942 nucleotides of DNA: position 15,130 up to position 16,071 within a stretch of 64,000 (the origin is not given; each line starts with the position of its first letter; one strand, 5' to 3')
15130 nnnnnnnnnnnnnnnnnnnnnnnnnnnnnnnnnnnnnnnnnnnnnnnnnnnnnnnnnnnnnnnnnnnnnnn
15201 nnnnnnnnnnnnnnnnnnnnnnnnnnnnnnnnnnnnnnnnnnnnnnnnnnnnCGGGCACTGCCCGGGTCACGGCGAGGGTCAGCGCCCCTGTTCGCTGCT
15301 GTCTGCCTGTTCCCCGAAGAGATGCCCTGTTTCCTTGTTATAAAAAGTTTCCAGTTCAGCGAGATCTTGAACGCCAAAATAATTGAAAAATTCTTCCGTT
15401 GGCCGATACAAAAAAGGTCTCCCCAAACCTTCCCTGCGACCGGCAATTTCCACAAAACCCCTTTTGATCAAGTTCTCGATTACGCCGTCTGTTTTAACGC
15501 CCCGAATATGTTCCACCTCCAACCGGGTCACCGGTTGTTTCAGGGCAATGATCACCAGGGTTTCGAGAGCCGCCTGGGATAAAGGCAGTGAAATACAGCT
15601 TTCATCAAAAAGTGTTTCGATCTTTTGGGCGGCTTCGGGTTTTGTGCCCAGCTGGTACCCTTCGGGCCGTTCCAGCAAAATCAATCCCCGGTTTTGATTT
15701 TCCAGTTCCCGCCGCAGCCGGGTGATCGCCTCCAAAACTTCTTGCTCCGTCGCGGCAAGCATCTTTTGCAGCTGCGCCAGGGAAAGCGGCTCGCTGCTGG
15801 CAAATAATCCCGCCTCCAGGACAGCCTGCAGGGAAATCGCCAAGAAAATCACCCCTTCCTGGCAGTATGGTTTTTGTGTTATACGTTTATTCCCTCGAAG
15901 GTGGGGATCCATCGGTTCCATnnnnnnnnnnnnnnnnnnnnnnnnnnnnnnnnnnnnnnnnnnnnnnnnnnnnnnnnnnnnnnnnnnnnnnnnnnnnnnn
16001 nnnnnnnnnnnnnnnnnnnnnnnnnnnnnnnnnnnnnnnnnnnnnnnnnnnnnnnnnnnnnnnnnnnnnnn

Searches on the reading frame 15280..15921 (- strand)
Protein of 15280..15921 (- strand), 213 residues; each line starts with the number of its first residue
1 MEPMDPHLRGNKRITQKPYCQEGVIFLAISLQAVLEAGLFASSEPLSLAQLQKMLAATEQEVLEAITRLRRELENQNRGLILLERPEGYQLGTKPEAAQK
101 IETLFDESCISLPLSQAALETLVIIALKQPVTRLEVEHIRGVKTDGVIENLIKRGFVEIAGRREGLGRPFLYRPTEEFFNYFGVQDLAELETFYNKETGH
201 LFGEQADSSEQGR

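Call 59: search_protein_families(library=pfam, proteins=[window:15280-15921:-], max_evalue=0.00001)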
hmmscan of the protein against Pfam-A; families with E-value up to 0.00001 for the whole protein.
window:15280-15921:- (213 aa): 1 family
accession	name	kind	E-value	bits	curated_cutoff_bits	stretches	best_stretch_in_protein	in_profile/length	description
PF04079.22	SMC_ScpB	-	8.4e-48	162.4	27.4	1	34-192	2-159/160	Segregation and condensation complex subunit ScpB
